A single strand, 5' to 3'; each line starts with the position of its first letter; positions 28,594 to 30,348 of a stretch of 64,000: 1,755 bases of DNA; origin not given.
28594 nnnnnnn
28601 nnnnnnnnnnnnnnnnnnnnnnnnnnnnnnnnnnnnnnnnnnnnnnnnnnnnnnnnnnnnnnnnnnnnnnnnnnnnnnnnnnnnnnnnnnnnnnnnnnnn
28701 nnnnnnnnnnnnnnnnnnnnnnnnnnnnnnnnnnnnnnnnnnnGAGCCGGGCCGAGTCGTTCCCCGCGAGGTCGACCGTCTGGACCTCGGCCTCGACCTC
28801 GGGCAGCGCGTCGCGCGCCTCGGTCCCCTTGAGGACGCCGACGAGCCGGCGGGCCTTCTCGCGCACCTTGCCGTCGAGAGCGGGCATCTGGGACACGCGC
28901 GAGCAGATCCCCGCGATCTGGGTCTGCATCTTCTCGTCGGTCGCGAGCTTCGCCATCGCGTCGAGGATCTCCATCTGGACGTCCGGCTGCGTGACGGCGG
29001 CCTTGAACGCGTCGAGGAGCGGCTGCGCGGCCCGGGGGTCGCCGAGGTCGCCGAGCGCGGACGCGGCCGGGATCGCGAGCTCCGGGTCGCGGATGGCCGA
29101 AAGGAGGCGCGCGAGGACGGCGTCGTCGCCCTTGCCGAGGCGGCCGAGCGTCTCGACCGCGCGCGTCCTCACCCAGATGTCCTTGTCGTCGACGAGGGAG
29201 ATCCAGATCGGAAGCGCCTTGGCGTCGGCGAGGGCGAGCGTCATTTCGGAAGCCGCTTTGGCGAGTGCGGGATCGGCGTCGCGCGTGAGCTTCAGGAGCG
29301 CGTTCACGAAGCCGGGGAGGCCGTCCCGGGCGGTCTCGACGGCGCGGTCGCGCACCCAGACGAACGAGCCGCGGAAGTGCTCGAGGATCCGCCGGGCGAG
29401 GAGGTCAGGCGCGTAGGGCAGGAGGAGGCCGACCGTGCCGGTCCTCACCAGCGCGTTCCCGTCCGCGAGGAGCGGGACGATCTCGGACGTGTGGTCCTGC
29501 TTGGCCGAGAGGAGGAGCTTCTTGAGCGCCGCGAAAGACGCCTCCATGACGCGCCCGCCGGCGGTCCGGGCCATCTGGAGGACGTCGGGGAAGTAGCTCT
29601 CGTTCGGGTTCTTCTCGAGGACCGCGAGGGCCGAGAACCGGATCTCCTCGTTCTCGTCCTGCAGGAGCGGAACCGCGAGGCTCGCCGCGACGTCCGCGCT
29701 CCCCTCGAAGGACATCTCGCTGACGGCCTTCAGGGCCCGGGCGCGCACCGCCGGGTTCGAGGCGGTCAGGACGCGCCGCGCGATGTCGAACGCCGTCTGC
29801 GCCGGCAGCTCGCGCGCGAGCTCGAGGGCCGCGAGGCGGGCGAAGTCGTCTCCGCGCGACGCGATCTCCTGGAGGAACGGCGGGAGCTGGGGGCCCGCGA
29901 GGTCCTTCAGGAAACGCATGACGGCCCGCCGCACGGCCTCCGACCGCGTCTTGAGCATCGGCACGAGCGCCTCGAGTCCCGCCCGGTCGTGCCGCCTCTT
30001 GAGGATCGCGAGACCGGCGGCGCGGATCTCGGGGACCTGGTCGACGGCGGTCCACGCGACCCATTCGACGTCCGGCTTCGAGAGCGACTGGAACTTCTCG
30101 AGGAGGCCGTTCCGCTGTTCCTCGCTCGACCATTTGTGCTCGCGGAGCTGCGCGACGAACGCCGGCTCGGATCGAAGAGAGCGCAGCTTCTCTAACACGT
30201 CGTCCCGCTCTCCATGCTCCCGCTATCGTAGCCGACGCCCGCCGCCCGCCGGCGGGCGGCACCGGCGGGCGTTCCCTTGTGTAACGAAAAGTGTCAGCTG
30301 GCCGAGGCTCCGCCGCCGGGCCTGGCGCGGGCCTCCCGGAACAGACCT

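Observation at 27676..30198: PilT-family ATPase fused to a ~470-aa N-terminal HEAT-repeat domain, translationally coupled to canonical pilT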

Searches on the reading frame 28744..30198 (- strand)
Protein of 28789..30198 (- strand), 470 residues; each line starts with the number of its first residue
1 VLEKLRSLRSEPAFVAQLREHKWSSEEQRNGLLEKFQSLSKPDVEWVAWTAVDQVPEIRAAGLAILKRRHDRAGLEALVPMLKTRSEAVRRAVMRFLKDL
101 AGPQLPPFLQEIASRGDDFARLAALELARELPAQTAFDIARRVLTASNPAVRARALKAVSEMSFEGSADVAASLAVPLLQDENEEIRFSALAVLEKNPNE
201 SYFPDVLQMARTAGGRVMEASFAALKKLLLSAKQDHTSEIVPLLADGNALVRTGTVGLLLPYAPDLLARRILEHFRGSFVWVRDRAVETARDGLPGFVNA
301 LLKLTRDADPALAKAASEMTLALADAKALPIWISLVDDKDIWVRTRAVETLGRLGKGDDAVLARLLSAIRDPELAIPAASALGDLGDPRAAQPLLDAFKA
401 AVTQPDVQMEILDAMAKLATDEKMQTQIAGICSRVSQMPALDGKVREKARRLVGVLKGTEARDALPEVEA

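Call 31: find_related_loci(query=window:28789-30198:-, collection=genome_contigs, flank=4000)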
Query window:28789-30198:- (470 aa) in genome_contigs; peptide patterns used: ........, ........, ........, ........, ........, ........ (x = any residue, [..] = any of these).
94 stretches matched a pattern; 32 encode a relative of the query (tblastn E <= 1e-3); 31 distinct loci.
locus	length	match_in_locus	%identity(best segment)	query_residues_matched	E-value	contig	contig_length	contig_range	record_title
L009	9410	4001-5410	96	1-470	0e+0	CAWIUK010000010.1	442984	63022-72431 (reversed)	MAG: uncultured Acidobacteriota bacterium isolate MFD01872.bin.2.157 genome assembly, contig: contig_35472, whole genome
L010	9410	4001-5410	94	1-470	0e+0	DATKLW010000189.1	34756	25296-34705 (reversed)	MAG TPA_asm: Thermoanaerobaculia bacterium isolate SMAG_U14695 k141_1869063, whole genome shotgun sequence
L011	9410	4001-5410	90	1-470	0e+0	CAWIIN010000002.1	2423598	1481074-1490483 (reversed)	MAG: uncultured Acidobacteriota bacterium isolate MFD04944.bin.1.209 genome assembly, contig: contig_24086, whole genome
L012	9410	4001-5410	90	1-470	0e+0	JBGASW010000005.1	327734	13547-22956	MAG: Thermoanaerobaculia bacterium isolate MAG_AAO_H10.96 AAOH10-96_opera_contig_130, whole genome shotgun sequence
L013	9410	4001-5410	91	1-470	0e+0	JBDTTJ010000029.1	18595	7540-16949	MAG: Acidobacteriota bacterium isolate cluster3_bin.293 NODE_10822_length_18595_cov_12.129558, whole genome shotgun sequ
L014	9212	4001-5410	91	1-470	0e+0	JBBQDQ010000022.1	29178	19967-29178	MAG: Thermoanaerobaculia bacterium isolate Co_metawrap_1157 Cmw_1157_k141_21875926_length_29178_cov_11.0000, whole genom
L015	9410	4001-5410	90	1-470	0e+0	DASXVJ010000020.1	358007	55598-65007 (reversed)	MAG TPA_asm: Thermoanaerobaculia bacterium isolate SMAG_U4742 k141_176485, whole genome shotgun sequence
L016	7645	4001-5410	87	1-470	0e+0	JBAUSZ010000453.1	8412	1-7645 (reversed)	MAG: Thermoanaerobaculia bacterium isolate MFD02237_ilm_asm_bin7 k127_57034, whole genome shotgun sequence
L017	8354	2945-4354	82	1-469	0e+0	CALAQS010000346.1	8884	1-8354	MAG TPA_asm: uncultured Acidobacteria bacterium isolate ERR1034454_bin.53_CONCOCT_v1.1_MAG genome assembly, contig: ERZ1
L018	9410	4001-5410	83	1-469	0e+0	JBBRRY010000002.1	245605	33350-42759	MAG: Thermoanaerobaculia bacterium isolate La2_maxbin2.056 La2_maxbin2.056_K_508699L245605_cov_77.4966, whole genome sho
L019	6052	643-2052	82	1-469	0e+0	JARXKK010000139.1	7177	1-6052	MAG: Acidobacteriota bacterium isolate bin03 NODE_3365_length_7177_cov_17.910699, whole genome shotgun sequence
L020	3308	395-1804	83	1-469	0e+0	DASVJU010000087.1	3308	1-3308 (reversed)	MAG TPA_asm: Thermoanaerobaculia bacterium isolate SMAG_U3027 k141_123610, whole genome shotgun sequence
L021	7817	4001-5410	82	1-469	0e+0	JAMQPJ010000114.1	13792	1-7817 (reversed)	MAG: Thermoanaerobaculia bacterium isolate CH5 k141_1226145, whole genome shotgun sequence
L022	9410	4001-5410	81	1-469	0e+0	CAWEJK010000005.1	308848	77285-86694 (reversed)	MAG: Thermoanaerobaculia bacterium isolate MFD05942.bin.2.207 genome assembly, contig: contig_38801, whole genome shotgu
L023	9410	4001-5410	81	1-469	0e+0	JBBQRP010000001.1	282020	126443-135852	MAG: Thermoanaerobaculia bacterium isolate Co_metawrap_1695 Cmw_1695_k141_15501250_length_282020_cov_26.9993, whole geno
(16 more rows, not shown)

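Call 38: predict_structure(alignment_id=A2)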
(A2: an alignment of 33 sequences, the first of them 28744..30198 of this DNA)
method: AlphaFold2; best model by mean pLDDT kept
length: 485 residues; sequences in the alignment: 33
mean_pLDDT: 90.3   pTM: 0.72
mean pLDDT of the five models: 90.3, 90.3, 89.7, 89.4, 88.8
residues with pLDDT >= 90: 364; 70-90: 97; 50-70: 16; < 50: 8
segments of 3 or more residues with pLDDT < 50: 1-8
pLDDT, mean of each block of 10 residues (from residue 1): 46 89 91 90 89 91 89 89 87 92 92 92 93 92 92 92 86 91 93 90 92 89 93 90 95 96 94 92 95 95 95 93 92 95 95 94 96 95 95 95 93 95 92 93 93 93 86 65 62
secondary structure, 60 per line:
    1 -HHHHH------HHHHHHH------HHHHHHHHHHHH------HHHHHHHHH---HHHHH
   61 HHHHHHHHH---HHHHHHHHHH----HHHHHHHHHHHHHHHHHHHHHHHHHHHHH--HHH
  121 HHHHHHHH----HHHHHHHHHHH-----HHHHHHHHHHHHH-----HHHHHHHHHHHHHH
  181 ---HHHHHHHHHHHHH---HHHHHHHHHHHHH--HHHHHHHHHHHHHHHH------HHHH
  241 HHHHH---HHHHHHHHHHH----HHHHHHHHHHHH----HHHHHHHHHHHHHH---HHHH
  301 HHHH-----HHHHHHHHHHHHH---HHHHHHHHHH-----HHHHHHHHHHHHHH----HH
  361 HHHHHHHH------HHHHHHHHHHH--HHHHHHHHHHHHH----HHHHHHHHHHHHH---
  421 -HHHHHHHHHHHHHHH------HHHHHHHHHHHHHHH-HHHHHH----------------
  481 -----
elements in order: H2-6 H13-19 H26-37 H44-52 H56-69 H73-82 H87-115 H118-128 H133-143 H149-161 H167-180 H184-196 H200-212 H215-230 H237-245 H249-259 H264-275 H280-293 H297-304 H310-322 H326-335 H341-354 H359-368 H375-385 H388-400 H405-417 H422-436 H443-457 H459-464

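Call 43: fold_search(model_id=the predicted structure, library=pdb)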
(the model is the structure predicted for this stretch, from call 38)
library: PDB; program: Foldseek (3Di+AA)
matches with E <= 10: 1424; with E <= 0.001: 264
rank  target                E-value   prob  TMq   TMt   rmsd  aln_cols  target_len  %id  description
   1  4rv1_A                5.6e-08  1.00  0.27  0.31  21.0       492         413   17  Crystal Structure of Engineered Protein. Northeast Structural Genomics Consortium (NESG) Target OR497. (released 2014-12-10)
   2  4rv1_C                8.9e-08  1.00  0.28  0.32  16.4       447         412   17  Crystal Structure of Engineered Protein. Northeast Structural Genomics Consortium (NESG) Target OR497. (released 2014-12-10)
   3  4rv1_D                8.9e-08  1.00  0.28  0.32  20.7       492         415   18  Crystal Structure of Engineered Protein. Northeast Structural Genomics Consortium (NESG) Target OR497. (released 2014-12-10)
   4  6ef4                  1.3e-07  1.00  0.36  0.32  18.7       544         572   15  Crystal structure of mouse PP2A Aalpha P179R mutant (released 2019-06-26)
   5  6fsq                  1.4e-07  1.00  0.32  0.40  28.8       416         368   21  Structure of A3_bGFPD, an artificial bi-domain protein based on two different alphaRep domains : A3 and a GFP binding do (released 2018-08-08)
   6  9mf5_A                4.3e-07  1.00  0.34  0.30  18.2       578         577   15  CryoEM structure of the Protein Phosphatase 2A (Abeta-B56gamma-Calpha) holoenzyme complex (released 2025-07-09)
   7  4rv1_B                9.9e-07  1.00  0.22  0.24  20.7       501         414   16  Crystal Structure of Engineered Protein. Northeast Structural Genomics Consortium (NESG) Target OR497. (released 2014-12-10)
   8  8u1x_A                1.0e-06  1.00  0.36  0.31  18.1       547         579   14  The structure of the PP2A-B56Delta holoenzyme mutant - E197K (released 2024-01-17)
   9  4xri                  1.1e-06  1.00  0.32  0.20  22.1       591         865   12  Crystal Structure of Importin Beta in an Ammonium Sulfate Condition (released 2016-01-27)
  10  4rv1_F                1.2e-06  1.00  0.28  0.32  19.8       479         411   19  Crystal Structure of Engineered Protein. Northeast Structural Genomics Consortium (NESG) Target OR497. (released 2014-12-10)
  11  5ife_C                2.0e-06  1.00  0.33  0.22  20.4       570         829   13  Crystal structure of the human SF3b core complex (released 2016-10-26)
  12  2pkg_A                2.1e-06  1.00  0.38  0.33  15.0       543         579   14  Structure of a complex between the A subunit of protein phosphatase 2A and the small t antigen of SV40 (released 2007-05-15)
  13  1b3u_A                2.2e-06  1.00  0.41  0.36  15.2       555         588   15  CRYSTAL STRUCTURE OF CONSTANT REGULATORY DOMAIN OF HUMAN PP2A, PR65ALPHA (released 1999-04-12)
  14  8sgh_A                2.2e-06  1.00  0.31  0.19  24.7       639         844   15  Cryo-EM structure of Karyopherin-beta2 bound to HNRNPH2 PY-NLS (released 2023-06-14)
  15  2z5o_A                2.3e-06  1.00  0.29  0.19  23.1       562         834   15  Complex of Transportin 1 with JKTBP NLS (released 2007-10-23)
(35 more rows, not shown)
